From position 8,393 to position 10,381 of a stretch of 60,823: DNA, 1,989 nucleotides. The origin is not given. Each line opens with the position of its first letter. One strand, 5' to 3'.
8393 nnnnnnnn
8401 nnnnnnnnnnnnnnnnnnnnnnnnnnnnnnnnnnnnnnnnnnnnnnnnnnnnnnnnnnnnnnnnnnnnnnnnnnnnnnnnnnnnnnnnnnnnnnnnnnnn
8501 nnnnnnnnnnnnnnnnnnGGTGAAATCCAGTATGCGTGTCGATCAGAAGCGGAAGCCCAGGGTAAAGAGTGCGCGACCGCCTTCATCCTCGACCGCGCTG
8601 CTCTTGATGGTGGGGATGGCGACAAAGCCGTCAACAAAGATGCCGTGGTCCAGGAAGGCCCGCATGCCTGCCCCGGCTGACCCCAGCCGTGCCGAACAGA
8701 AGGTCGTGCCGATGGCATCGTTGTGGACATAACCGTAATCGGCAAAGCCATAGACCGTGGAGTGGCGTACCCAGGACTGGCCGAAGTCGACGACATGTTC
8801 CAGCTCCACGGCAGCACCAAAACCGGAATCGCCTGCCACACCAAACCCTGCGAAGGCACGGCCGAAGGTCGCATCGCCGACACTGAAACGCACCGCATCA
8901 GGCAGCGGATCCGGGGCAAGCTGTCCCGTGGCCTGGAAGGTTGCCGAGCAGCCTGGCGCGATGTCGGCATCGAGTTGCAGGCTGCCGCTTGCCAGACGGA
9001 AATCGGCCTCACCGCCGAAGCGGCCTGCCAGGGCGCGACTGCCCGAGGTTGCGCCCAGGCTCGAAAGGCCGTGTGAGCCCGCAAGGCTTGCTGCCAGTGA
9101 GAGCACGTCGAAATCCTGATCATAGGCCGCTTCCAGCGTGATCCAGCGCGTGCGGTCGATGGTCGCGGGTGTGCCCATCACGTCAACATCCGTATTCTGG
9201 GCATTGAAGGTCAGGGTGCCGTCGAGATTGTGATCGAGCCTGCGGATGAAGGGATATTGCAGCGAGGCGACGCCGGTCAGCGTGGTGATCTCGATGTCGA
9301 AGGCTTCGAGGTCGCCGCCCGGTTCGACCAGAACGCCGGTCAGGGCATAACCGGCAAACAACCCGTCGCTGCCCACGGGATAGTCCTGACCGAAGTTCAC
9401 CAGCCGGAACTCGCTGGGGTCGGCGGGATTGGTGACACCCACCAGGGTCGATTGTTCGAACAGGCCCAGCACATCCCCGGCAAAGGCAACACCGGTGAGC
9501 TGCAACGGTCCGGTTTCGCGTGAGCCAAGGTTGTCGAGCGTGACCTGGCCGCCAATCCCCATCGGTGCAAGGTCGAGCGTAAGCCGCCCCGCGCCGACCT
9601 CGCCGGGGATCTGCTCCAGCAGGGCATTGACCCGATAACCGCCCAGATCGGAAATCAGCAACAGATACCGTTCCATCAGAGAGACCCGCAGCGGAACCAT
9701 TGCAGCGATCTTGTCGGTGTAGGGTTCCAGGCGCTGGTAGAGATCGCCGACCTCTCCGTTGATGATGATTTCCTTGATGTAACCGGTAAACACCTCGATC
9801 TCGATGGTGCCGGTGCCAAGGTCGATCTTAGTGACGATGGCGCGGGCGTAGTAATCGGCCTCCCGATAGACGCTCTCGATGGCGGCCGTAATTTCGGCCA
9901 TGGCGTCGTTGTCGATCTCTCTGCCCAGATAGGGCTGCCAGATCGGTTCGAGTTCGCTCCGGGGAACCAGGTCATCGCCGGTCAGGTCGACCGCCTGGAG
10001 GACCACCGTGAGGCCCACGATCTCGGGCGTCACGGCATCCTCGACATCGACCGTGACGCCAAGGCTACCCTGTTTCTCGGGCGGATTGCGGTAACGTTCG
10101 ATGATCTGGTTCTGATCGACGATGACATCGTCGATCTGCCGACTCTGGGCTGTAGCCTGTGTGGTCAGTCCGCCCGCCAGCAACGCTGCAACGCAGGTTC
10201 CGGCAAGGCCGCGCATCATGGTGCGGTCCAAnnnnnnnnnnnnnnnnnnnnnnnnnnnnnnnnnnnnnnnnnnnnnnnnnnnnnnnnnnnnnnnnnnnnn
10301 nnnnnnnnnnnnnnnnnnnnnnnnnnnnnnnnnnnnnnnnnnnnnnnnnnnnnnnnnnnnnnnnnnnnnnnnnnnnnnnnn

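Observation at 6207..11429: Passenger-less TpsB in a coupled operon with three peptidoglycan-hydrolase-like proteins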

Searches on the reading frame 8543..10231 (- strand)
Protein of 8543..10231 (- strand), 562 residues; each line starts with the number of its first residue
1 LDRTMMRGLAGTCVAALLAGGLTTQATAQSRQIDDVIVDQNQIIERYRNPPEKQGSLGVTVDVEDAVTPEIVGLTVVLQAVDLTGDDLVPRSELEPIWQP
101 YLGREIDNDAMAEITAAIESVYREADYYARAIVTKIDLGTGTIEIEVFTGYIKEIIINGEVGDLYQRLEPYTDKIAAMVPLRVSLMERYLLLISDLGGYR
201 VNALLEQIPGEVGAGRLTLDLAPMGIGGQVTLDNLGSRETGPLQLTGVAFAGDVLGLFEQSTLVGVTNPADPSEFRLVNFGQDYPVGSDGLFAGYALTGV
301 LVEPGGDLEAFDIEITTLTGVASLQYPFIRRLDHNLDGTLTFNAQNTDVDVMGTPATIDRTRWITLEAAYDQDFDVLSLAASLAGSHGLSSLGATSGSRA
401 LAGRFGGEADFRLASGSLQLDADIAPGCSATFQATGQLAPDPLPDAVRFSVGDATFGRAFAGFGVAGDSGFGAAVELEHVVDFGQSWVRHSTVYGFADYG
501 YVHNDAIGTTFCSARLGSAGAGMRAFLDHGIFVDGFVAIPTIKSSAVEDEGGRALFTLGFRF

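Call 4: search_protein_families(library=pfam, proteins=[window:8543-10231:-], max_evalue=0.01)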
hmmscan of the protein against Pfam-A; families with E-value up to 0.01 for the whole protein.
window:8543-10231:- (562 aa): 2 families
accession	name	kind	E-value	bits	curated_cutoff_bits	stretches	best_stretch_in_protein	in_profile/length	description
PF03865.19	ShlB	-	2e-11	44.4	22.7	1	228-524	17-310/311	Haemolysin secretion/activation protein ShlB/FhaC/HecB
PF08479.16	POTRA_2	-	2.4e-08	34.1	24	1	78-150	3-76/76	POTRA domain, ShlB-type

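Call 5: search_protein_families(library=ncbifam, proteins=[window:8543-10231:-], max_evalue=0.01)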
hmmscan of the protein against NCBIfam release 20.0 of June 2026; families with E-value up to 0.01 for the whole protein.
window:8543-10231:- (562 aa): 0 families

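Call 9: find_homologous_proteins(query=window:8543-10231:-, max_evalue=0.00001)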
Query window:8543-10231:- (562 aa): 34 proteins with E <= 0.00001 among 8000 candidates.
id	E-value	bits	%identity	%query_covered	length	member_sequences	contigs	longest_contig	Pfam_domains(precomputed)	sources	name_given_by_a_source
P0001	0.0e+0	1222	100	99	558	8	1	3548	PF08479.17,PF03865.20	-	-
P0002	2.5e-259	880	81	88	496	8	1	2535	PF08479.17,PF03865.20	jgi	-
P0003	1.4e-155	537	49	100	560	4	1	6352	PF08479.17,PF03865.20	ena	-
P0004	1.4e-148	514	48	96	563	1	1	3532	PF03865.20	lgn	-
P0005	5.5e-110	387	39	99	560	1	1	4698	PF08479.17,PF03865.20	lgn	-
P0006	2.1e-97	345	39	99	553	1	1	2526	PF08479.17,PF03865.20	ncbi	-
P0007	3.3e-95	338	38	98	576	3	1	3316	PF08479.17,PF03865.20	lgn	-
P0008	2.0e-90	322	38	97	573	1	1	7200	PF08479.17,PF03865.20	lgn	-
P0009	4.7e-86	308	38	98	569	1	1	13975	PF08479.17,PF03865.20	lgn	-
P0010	8.7e-84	301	36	94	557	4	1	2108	PF08479.17,PF03865.20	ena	-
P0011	3.8e-60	222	31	93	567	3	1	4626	PF08479.17,PF03865.20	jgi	jgi:hemolysin activation/secretion protein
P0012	1.0e-43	168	31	86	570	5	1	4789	PF08479.17,PF03865.20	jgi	jgi:hemolysin activation/secretion protein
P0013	3.3e-38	150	30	79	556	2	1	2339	PF08479.17,PF03865.20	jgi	jgi:hemolysin activation/secretion protein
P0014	2.2e-37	147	27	99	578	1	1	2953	PF08479.17,PF03865.20,PF01103.30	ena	-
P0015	4.0e-37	146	29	83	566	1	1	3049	PF08479.17,PF03865.20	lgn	-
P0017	2.9e-32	130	27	93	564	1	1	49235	PF08479.17,PF03865.20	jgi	jgi:hemolysin activation/secretion protein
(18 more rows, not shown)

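Call 11: find_encoding_contigs(protein=P0009, flank=10000, max_places=3)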
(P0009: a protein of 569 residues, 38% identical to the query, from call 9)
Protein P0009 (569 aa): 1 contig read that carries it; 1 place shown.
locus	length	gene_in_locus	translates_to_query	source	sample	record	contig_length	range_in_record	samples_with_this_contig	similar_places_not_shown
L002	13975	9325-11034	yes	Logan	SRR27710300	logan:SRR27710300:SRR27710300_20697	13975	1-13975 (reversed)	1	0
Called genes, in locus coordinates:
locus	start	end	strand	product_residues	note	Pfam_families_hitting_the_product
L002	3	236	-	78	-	?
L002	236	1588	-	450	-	PF02347:GDC-P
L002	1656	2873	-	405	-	PF01513:NAD_kinase, PF20143:NAD_kinase_C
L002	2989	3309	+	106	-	PF08734:GYD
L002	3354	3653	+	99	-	-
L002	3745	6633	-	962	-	PF00550:PP-binding, PF00501:AMP-binding, PF01553:Acyltransferase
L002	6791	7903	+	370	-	PF00561:Abhydrolase_1 (weak)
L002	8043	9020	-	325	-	-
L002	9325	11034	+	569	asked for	PF08479:POTRA_2, PF03865:ShlB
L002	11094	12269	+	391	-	PF00144:Beta-lactamase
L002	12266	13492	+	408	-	PF00144:Beta-lactamase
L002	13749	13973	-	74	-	?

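Call 12: find_encoding_contigs(protein=P0003, flank=10000, max_places=3)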
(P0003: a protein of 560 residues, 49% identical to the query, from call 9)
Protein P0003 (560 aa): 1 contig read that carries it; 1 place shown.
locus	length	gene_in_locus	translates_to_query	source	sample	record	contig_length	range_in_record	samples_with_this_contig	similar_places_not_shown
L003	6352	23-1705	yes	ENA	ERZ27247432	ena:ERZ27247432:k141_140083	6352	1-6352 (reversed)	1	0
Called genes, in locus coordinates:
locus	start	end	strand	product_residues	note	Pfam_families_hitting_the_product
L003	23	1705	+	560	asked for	PF08479:POTRA_2 (faint), PF03865:ShlB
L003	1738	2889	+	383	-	PF00144:Beta-lactamase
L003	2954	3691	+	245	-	PF00378:ECH_1, PF16113:ECH_2, PF00378:ECH_1, PF16113:ECH_2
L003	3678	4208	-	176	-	PF13302:Acetyltransf_3, PF00583:Acetyltransf_1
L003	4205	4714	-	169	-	PF13302:Acetyltransf_3, PF00583:Acetyltransf_1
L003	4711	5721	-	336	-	PF02668:TauD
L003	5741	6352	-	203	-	?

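Call 13: find_encoding_contigs(protein=P0008, flank=10000, max_places=3)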
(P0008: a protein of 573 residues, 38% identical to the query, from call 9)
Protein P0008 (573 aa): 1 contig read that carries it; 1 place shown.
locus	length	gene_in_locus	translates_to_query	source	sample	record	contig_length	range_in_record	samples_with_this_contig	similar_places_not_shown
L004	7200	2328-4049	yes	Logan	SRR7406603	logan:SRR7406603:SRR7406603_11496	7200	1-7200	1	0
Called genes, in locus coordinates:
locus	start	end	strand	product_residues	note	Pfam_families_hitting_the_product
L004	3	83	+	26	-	?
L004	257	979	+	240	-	PF00484:Pro_CA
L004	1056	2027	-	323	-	-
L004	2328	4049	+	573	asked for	PF08479:POTRA_2, PF03865:ShlB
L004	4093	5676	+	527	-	PF00144:Beta-lactamase, PF11954:DUF3471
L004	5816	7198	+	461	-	?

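Call 15: find_related_loci(query=A1, collection=genome_contigs, flank=10000)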
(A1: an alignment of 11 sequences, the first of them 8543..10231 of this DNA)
Query A1 (562 aa) in genome_contigs; peptide patterns used: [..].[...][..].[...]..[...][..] (x = any residue, [..] = any of these).
146 stretches matched a pattern; 12 encode a relative of the query (tblastn E <= 1e-3); 12 distinct loci.
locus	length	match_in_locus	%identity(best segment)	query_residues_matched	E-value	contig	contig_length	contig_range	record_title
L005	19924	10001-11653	33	13-562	5e-98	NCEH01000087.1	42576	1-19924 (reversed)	MAG: Rhizobiales bacterium 32-66-11 04302015_32_scaffold_1064, whole genome shotgun sequence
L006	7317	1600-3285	33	7-562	1e-96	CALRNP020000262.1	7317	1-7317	MAG: Azorhizobium sp. AG788 isolate JJ-K11792-97-2-m1-bin261 genome assembly, contig: JJ-K11792-97-C921, whole genome sh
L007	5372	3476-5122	37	16-562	2e-94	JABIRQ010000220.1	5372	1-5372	MAG: Rhodospirillaceae bacterium isolate SI072_bin169 k141_3542678, whole genome shotgun sequence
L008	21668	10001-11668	33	7-562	2e-93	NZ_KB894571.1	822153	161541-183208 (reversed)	Amorphus coralli DSM 19760 C507DRAFT_scaffold00002.2, whole genome shotgun sequence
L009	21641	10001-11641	37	17-562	3e-90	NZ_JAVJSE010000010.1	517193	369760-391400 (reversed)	MAG: Thalassobaculum sp. isolate G1-WW12-09 k141_99060, whole genome shotgun sequence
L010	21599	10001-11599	33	19-558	2e-86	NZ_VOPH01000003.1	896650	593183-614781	Chachezhania sediminis strain CAU 1508 contig3, whole genome shotgun sequence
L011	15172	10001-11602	33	18-559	2e-80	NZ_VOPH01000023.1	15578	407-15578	Chachezhania sediminis strain CAU 1508 contig23, whole genome shotgun sequence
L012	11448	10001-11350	36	3-450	3e-72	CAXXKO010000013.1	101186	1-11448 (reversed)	MAG: Alphaproteobacteria bacterium isolate b7ace004-f1ae-41dc-b5a0-472d16b04695 genome assembly, contig: contig_13, whol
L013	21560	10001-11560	36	31-558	1e-88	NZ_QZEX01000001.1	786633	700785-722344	Chachezhania antarctica strain SM1703 scaffold1, whole genome shotgun sequence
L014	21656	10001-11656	33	8-562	2e-93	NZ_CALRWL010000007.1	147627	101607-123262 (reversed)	MAG: Azorhizobium sp. AG788 isolate JJ-ME9A6-316-4-mx-bin665 JJ-ME9A6-316-C42, whole genome shotgun sequence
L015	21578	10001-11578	31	35-562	6e-67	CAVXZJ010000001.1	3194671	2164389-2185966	MAG: uncultured Alphaproteobacteria bacterium isolate MFD04967.bin.1.57 genome assembly, contig: contig_1713, whole geno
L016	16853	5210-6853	29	13-558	6e-58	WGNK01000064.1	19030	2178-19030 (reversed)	MAG: Azospirillum sp. isolate RI_112 c_000000171897, whole genome shotgun sequence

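Call 22: search_protein_families(library=pfam, proteins=[L016:6872-9871:+, L005:11767-13392:+, L009:11649-13289:+, L008:13469-15118:+, L008:15164-16366:+, L002:8043-9020:-, L004:1056-2027:-, L013:8573-9895:+, L015:11581-13065:+, L004:5816-7198:+], max_evalue=0.01)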
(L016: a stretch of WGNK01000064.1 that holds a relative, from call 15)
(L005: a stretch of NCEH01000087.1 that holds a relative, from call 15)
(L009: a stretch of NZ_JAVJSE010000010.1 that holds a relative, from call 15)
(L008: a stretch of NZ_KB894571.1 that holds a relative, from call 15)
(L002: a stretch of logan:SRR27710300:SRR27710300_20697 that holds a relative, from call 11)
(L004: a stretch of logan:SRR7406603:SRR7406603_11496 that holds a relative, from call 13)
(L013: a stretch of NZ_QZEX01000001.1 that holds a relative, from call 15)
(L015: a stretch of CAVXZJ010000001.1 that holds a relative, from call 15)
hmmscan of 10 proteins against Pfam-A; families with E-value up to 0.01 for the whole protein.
L016:6872-9871:+ (1000 aa): 1 family
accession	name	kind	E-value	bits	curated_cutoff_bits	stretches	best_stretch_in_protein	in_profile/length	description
PF05860.19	TPS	-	3.4e-38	132.4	33.5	1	46-312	3-250/252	TPS secretion domain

L005:11767-13392:+ (541 aa): 2 families
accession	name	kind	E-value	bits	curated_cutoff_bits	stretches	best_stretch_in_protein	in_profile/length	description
PF00144.29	Beta-lactamase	-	2.3e-55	188.5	27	1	74-396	4-313/329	Beta-lactamase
PF11954.13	DUF3471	-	7e-11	42.9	29.3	1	443-529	3-89/103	Domain of unknown function (DUF3471)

L009:11649-13289:+ (546 aa): 2 families
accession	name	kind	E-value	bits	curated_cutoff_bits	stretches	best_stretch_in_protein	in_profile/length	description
PF00144.29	Beta-lactamase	-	2.7e-64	217.8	27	1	70-394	1-312/329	Beta-lactamase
PF11954.13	DUF3471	-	1.4e-15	58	29.3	1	442-530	2-89/103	Domain of unknown function (DUF3471)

L008:13469-15118:+ (549 aa): 2 families
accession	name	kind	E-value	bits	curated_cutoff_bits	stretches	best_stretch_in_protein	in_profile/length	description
PF00144.29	Beta-lactamase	-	3.1e-60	204.5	27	1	78-415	1-325/329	Beta-lactamase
PF11954.13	DUF3471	-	4.3e-12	46.8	29.3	1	449-536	2-89/103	Domain of unknown function (DUF3471)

L008:15164-16366:+ (400 aa): 1 family
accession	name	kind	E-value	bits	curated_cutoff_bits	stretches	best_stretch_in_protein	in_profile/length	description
PF00144.29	Beta-lactamase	-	8.3e-36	124.2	27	1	61-379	1-321/329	Beta-lactamase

L002:8043-9020:- (325 aa): 0 families

L004:1056-2027:- (323 aa): 0 families

L013:8573-9895:+ (440 aa): 1 family
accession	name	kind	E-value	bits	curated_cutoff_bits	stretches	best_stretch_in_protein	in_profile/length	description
PF00144.29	Beta-lactamase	-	1.5e-56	192.4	27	1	84-398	2-317/329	Beta-lactamase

L015:11581-13065:+ (495 aa): 2 families
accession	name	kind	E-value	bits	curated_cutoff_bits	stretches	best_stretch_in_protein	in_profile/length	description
PF00561.26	Abhydrolase_1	-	8.8e-16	58.7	25.8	1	88-289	2-153/245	alpha/beta hydrolase fold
PF08386.16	Abhydrolase_4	-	2.8e-11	43.9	21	1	405-487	12-94/103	TAP-like protein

L004:5816-7198:+ (461 aa): 2 families
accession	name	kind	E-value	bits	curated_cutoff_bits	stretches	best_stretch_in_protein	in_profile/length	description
PF00920.27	ILVD_EDD_N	-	5.9e-65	219.9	27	1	83-363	40-314/316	Dihydroxy-acid/6-phosphogluconate dehydratase N-terminal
PF24877.1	ILV_EDD_C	-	4.3e-15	56.1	27.7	1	377-461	1-80/191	Dihydroxy-acid/6-phosphogluconate dehydratase C-terminal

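Call 29: find_encoding_contigs(protein=P0001, flank=10000, max_places=6)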
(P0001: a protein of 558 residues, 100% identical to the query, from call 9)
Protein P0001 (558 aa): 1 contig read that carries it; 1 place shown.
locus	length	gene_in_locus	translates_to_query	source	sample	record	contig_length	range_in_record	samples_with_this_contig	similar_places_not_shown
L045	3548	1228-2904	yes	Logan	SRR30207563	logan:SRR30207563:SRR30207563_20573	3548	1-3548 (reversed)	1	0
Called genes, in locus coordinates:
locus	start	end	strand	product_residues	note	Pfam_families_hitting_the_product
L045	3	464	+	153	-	?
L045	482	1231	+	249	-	PF01551:Peptidase_M23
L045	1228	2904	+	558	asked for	PF08479:POTRA_2, PF03865:ShlB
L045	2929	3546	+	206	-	?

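Call 30: find_encoding_contigs(protein=P0002, flank=10000, max_places=6)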
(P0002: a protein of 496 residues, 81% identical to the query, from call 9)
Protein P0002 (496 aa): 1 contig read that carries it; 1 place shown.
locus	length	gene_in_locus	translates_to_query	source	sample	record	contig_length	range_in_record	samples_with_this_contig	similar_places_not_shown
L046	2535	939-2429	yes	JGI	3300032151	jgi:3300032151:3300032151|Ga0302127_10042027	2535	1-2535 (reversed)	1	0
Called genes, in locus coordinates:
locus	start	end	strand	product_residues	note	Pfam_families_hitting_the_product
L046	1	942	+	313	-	?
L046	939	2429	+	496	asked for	PF08479:POTRA_2 (weak), PF03865:ShlB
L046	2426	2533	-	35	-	?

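Call 35: find_encoding_contigs(protein=P0011, flank=6000, max_places=2)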
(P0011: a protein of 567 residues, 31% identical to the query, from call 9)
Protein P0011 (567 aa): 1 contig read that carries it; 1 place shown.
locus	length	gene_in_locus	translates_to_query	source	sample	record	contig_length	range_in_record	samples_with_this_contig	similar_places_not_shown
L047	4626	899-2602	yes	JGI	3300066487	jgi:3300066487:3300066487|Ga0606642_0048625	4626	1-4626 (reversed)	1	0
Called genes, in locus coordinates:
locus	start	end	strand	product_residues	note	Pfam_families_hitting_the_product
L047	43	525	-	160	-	PF00583:Acetyltransf_1, PF13673:Acetyltransf_10, PF13508:Acetyltransf_7, PF08445:FR47 (weak)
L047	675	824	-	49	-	-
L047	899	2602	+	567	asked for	PF08479:POTRA_2, PF03865:ShlB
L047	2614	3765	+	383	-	PF00144:Beta-lactamase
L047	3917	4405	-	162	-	PF00583:Acetyltransf_1, PF13673:Acetyltransf_10, PF13508:Acetyltransf_7, PF08445:FR47 (weak)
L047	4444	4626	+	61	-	?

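Call 36: find_encoding_contigs(protein=P0017, flank=8000, max_places=2)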
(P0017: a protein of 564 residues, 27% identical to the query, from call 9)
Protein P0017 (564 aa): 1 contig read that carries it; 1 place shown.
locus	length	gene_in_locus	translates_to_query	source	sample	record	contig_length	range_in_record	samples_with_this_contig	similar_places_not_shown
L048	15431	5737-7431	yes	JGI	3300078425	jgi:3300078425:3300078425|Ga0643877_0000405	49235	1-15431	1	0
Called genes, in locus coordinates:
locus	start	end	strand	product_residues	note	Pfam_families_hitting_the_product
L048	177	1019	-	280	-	PF07719:TPR_2 (weak), PF00515:TPR_1 (weak), PF08238:Sel1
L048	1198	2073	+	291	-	PF00753:Lactamase_B, PF23023:Anti-Pycsar_Apyc1 (faint)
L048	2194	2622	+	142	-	PF09917:DUF2147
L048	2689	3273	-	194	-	PF07883:Cupin_2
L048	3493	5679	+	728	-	-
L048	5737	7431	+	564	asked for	PF08479:POTRA_2, PF03865:ShlB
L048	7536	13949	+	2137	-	PF05860:TPS, PF05342:Peptidase_M26_N (faint), PF07581:Glug (faint)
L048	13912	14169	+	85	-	PF00082:Peptidase_S8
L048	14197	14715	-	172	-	PF00291:PALP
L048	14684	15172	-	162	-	PF00291:PALP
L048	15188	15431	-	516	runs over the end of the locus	PF04715:, PF00425:Chorismate_bind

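Call 37: find_encoding_contigs(protein=P0012, flank=6000, max_places=2)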
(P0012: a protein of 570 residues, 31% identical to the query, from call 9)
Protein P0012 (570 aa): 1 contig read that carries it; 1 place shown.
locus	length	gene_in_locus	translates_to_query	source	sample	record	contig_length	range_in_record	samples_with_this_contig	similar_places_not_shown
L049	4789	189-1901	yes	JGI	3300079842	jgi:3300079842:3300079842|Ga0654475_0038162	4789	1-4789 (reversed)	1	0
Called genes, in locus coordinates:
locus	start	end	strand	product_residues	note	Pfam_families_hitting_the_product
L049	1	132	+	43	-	?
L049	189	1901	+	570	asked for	PF08479:POTRA_2, PF03865:ShlB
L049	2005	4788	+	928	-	?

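Call 39: search_solved_structures(query=window:8543-10219:-, max_evalue=0.01, show_alignments=1)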
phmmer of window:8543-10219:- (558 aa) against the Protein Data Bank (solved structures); distinct sequences matched with E-value up to 0.01: 1.
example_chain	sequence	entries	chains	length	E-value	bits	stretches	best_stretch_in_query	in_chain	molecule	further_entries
6wim_A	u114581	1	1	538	3.4e-08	36.1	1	30-261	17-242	Outer membrane transporter CdiB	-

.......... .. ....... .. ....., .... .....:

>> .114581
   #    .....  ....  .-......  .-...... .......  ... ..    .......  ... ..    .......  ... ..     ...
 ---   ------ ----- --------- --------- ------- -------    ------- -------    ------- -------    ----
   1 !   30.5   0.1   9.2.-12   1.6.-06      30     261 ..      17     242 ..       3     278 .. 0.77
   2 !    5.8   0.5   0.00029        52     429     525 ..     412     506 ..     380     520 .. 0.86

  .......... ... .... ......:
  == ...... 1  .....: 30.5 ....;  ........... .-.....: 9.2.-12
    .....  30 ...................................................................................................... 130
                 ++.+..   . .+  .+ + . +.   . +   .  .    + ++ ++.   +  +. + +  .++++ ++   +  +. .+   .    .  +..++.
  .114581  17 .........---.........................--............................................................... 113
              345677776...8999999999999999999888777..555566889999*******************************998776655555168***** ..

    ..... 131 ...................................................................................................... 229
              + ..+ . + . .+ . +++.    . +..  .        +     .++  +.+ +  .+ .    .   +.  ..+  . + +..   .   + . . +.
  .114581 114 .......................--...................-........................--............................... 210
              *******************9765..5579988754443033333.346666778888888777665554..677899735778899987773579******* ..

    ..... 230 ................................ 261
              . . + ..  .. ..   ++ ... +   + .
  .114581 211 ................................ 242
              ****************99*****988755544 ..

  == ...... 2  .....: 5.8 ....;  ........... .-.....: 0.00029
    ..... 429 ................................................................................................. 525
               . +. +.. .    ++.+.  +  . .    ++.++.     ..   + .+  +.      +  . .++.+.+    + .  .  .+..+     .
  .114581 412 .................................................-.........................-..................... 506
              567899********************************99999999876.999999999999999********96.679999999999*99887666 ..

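Call 55: search_protein_families(library=pfam, proteins=[L011:7452-8627:-, L011:6544-7464:-, L011:12714-13796:-, L011:13734-14732:+], max_evalue=0.001)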
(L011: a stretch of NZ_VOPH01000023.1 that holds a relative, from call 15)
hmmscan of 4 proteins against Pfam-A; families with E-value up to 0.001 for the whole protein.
L011:7452-8627:- (391 aa): 10 families
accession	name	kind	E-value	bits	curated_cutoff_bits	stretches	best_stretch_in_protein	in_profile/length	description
PF13614.12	AAA_31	-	1.3e-36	126.6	27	1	112-283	2-162/177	AAA domain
PF01656.29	CbiA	-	1.7e-22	80.1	25.4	1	114-350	1-121/125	CobQ/CobB/MinD/ParA nucleotide binding domain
PF09140.17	MipZ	-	1.7e-10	41.1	20.7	1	113-150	2-39/262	ATPase MipZ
PF10609.15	ParA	-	1.1e-07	32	27.1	1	112-149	4-41/246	NUBPL iron-transfer P-loop NTPase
PF02374.21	ArsA_ATPase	-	2.9e-07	30.4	24.3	1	119-155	8-44/305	Anion-transporting ATPase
PF06564.18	CBP_BcsQ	-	4.6e-07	30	21.3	1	113-272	3-149/234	Cellulose biosynthesis protein BcsQ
PF00376.29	MerR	-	1.4e-06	28.5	28.2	1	42-79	1-38/38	MerR family regulatory protein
PF13411.12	MerR_1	-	8.7e-06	26.2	21.6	1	41-90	1-49/69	MerR HTH family regulatory protein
PF03029.23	ATP_bind_1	-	0.0003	21.1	27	0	122-258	6-110/240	Conserved hypothetical ATP binding protein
PF00142.24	Fer4_NifH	-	0.0007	19.6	25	0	118-155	6-43/271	4Fe-4S iron sulfur cluster binding proteins, NifH/frxC family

L011:6544-7464:- (306 aa): 2 families
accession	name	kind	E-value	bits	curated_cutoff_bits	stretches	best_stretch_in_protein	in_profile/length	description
PF07506.17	RepB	-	2.2e-13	51.1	30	1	142-285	1-170/185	RepB plasmid partitioning protein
PF02195.25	ParB_N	-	1.8e-08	34.8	26.3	1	53-134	6-87/95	ParB N-terminal domain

L011:12714-13796:- (360 aa): 1 family
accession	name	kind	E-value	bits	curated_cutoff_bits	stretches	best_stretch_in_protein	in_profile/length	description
PF01699.29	Na_Ca_ex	-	1.1e-61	207.7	24.9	2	215-356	2-150/151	Sodium/calcium exchanger protein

L011:13734-14732:+ (332 aa): 2 families
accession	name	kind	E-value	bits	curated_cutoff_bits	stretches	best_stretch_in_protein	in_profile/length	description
PF00872.24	Transposase_mut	-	6.2e-33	114.6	21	1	106-280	180-353/379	Transposase, Mutator family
PF10551.15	MULE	-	0.00019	22.2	27.6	1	109-186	17-98/99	MULE transposase domain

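Call 56: predict_structure(alignment_id=A2)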
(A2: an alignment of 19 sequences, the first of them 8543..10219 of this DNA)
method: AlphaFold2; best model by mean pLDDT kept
length: 558 residues; sequences in the alignment: 19
mean_pLDDT: 85.6   pTM: 0.80
mean pLDDT of the five models: 85.6, 83.2, 82.3, 81.7, 77.8
residues with pLDDT >= 90: 297; 70-90: 205; 50-70: 29; < 50: 27
segments of 3 or more residues with pLDDT < 50: 1-25
pLDDT, mean of each block of 10 residues (from residue 1): 42 34 47 77 62 62 65 92 90 94 90 93 91 91 91 79 89 92 92 83 83 87 88 82 86 83 90 92 90 92 84 95 91 95 91 92 94 93 90 78 88 96 95 93 88 86 95 93 91 96 82 96 91 95 85 92
secondary structure, 60 per line:
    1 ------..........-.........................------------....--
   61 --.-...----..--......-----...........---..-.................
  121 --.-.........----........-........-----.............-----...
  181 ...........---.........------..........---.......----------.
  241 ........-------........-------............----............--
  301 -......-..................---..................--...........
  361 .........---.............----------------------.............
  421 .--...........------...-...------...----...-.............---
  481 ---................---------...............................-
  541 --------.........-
elements in order: H7-16 H18-42 E55-58 E76-81 H87-97 H104-120 E125-133 E138-145 E147-154 H160-172 H179-191 E195-203 E210-219 E223-229 E240-248 E256-263 E271-282 E287-298 H302-307 E309-326 E330-347 E350-369 E373-385 E408-421 E424-434 E445-447 E461-463 E465-477 E484-499 E509-523 E527-539 E549-557

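Call 60: find_encoding_contigs(protein=P0005, flank=6000, max_places=2)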
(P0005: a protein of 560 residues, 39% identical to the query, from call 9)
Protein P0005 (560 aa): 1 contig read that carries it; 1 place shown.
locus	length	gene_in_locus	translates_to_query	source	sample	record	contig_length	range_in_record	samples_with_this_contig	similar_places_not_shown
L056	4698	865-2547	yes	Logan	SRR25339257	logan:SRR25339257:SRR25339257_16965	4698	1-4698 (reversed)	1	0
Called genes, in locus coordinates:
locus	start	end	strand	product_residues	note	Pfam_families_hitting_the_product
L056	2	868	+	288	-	?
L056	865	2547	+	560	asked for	PF08479:POTRA_2 (weak), PF03865:ShlB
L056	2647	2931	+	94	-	-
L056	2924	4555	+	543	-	PF13450:NAD_binding_8 (weak), PF00732:GMC_oxred_N (weak), PF05199:GMC_oxred_C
